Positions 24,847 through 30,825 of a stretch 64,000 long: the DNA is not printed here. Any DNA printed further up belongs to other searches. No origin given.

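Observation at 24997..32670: Giant ORF call is over-extended; true 1892-aa SBBP/PKD protein carries an alpha/beta-hydrolase-like domain with Asp at the nucleophile position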

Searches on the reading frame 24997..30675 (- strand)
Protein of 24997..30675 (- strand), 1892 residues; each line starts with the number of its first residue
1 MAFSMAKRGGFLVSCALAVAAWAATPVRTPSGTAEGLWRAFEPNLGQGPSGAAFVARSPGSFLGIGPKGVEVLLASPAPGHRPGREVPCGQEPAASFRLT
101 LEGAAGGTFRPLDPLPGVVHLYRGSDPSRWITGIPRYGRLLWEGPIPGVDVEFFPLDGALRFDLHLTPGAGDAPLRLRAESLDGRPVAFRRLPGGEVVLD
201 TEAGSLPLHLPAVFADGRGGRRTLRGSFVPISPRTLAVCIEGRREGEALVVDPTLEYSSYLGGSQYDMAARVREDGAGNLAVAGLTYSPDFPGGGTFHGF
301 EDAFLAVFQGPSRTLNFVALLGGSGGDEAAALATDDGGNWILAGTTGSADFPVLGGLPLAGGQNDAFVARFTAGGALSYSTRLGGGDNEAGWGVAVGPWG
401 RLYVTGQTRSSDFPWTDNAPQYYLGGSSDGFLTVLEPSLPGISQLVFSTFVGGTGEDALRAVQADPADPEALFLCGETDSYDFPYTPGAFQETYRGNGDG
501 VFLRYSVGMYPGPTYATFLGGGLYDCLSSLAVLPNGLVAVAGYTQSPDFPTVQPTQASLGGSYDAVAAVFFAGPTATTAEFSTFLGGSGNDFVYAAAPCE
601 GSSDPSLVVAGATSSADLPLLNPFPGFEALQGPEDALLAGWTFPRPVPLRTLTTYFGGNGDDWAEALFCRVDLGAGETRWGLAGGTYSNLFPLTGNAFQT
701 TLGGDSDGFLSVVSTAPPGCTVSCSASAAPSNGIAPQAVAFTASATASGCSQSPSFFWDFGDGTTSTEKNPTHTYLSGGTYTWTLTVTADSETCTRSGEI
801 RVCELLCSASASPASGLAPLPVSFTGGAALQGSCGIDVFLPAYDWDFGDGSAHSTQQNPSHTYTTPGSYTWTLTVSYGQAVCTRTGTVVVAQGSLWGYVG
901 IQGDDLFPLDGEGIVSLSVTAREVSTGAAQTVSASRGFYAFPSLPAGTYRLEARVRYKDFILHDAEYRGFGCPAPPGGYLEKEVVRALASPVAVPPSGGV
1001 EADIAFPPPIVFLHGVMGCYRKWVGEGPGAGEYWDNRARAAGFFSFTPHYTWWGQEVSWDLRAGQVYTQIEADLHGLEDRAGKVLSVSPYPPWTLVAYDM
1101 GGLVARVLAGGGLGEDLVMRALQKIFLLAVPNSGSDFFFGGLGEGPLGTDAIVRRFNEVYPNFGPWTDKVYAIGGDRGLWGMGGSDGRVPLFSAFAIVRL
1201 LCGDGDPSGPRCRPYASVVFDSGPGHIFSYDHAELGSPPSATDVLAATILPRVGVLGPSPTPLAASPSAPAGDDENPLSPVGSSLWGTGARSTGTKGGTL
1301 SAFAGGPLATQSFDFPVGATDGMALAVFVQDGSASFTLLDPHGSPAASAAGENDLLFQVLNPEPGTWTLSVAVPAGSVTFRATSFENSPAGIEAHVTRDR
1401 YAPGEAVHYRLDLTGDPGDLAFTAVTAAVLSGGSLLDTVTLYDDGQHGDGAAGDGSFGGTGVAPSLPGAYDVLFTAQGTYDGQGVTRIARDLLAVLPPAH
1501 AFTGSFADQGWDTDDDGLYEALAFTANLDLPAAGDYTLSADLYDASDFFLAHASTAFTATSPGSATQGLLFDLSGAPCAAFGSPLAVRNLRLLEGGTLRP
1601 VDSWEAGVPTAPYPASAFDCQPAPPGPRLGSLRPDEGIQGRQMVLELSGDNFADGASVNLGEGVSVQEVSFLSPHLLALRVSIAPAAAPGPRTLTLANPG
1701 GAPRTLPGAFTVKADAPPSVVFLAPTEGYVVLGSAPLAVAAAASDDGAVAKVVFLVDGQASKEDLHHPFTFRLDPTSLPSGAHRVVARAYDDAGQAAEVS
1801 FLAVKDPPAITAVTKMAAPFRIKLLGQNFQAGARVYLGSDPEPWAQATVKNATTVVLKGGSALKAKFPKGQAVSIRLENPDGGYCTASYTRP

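Call 5: search_protein_families(library=pfam, proteins=[window:24997-30675:-], max_evalue=1)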
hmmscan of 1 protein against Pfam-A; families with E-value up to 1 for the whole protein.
window:24997-30675:- (1892 aa): 12 families
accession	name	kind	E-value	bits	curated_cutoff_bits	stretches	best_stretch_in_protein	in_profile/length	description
PF18911.6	PKD_4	-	3.2e-32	110.9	27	2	730-800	11-81/85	PKD domain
PF25778.1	DUF7948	-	8.3e-20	72.2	27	1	41-254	1-214/214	Domain of unknown function (DUF7948)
PF00801.26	PKD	-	3.6e-17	62.6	23.5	2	733-793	11-71/80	PKD domain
PF17957.7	Big_7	-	4.1e-13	50.2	24.1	1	1718-1786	1-69/70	Bacterial Ig domain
PF13620.12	CarboxypepD_reg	-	0.00016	22.4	32.3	1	910-954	10-55/82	Carboxypeptidase regulatory-like domain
PF06739.17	SBBP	-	0.0017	18.7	20.5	0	379-414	2-38/38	Beta-propeller repeat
PF04151.21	PPC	-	0.0027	19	25.9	1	1331-1371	21-68/70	Bacterial pre-peptidase C-terminal domain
PF09099.16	Qn_am_d_aIII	-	0.003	18.3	22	1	1640-1696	15-69/82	Quinohemoprotein amine dehydrogenase, alpha subunit domain III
PF22352.2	K319L-like_PKD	-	0.016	15.6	27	1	754-796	29-76/84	K319L-like, PKD domain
PF19077.6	Big_13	-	0.023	15.6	27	1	1745-1803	36-97/102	Bacterial Ig-like domain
PF17210.9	SdrD_B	-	0.14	12.8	29.7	1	912-953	22-64/112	SdrD B-like domain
PF07495.19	Y_Y_Y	-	0.15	12.4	26.6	1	934-961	26-52/65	Y_Y_Y domain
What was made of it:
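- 29914..30555 (-): DUF7948 domain (aa 41-254). Pfam E 8.3e-20 (call 5)
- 27976..28515 (-): Two PKD domains (aa ~721-900). PKD_4 E 3.2e-32, two stretches (call 5)
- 27706..27963 (-): CarboxypepD_reg-like beta-sandwich immediately before the hydrolase domain (aa ~905-990). Pfam gives a weak hit, E 1.6e-4 (call 5).
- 25318..25803 (-): Choice-of-anchor-Z repeat (aa 1625-1712) and Big_7 Ig domain (aa 1718-1786). Pfam Big_7 E 4.1e-13 (call 5).
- Checked: DUF7948, two PKD domains and Big_7 are confirmed (call 5).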

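Call 21: search_protein_families(library=ncbifam, proteins=[window:24997-30675:-], max_evalue=1)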
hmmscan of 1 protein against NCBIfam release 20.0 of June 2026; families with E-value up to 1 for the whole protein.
window:24997-30675:- (1892 aa): 5 families
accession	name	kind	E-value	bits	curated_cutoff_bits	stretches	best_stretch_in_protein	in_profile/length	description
NF058597.1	CoaZ_rpt_PGGG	domain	5.2e-09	36.1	30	1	1625-1712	1-88/88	choice-of-anchor Z repeating domain-containing protein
NF041940.1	choice_anch_X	domain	1.9e-08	33.9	25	1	1439-1476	1-37/37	choice-of-anchor X domain-containing protein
TIGR00864.1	PCC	subfamily_domain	4.8e-08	29.9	1861.4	1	768-877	1018-1123/2700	polycystin cation channel protein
TIGR03908.1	QH_alpha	equivalog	0.026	13.1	274.35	1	1623-1695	289-359/510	quinohemoprotein amine dehydrogenase subunit alpha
NF058578.1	CPR_pilus_PamR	equivalog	0.49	9.2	300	0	843-880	183-227/297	pilus system RbmA-like protein PamR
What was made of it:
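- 25318..25803 (-): NCBIfam NF058597 E 5.2e-9 (call 21).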

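Call 54: list_cluster_members(proteins=[window:25000-30675:-, window:30931-32652:+, P0004])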
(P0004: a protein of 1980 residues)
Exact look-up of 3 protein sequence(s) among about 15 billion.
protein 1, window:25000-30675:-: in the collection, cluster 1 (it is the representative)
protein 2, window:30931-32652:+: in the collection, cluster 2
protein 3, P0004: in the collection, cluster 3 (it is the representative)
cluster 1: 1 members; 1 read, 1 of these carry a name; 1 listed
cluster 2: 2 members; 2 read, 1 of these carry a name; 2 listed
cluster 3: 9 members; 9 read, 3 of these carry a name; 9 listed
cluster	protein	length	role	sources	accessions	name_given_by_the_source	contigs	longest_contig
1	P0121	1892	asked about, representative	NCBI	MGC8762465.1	MAG: PKD domain-containing protein [Acidobacteriota bacterium]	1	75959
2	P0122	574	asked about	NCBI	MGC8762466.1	MAG: peptide-binding protein [Acidobacteriota bacterium]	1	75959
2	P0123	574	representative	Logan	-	-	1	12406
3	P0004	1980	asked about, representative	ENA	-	-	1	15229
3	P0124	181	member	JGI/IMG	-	hypothetical protein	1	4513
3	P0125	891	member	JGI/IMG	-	hypothetical protein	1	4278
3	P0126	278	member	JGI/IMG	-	hypothetical protein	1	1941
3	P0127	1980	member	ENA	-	-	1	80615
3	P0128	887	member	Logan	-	-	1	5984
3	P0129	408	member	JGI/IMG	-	-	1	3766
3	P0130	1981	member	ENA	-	-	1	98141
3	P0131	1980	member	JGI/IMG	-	-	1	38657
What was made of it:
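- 24997..30675 (-): True coding sequence: 1892-aa secreted multidomain protein (plus stop). It is identical to NCBI MGC8762465.1, 1892 aa (call 54).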
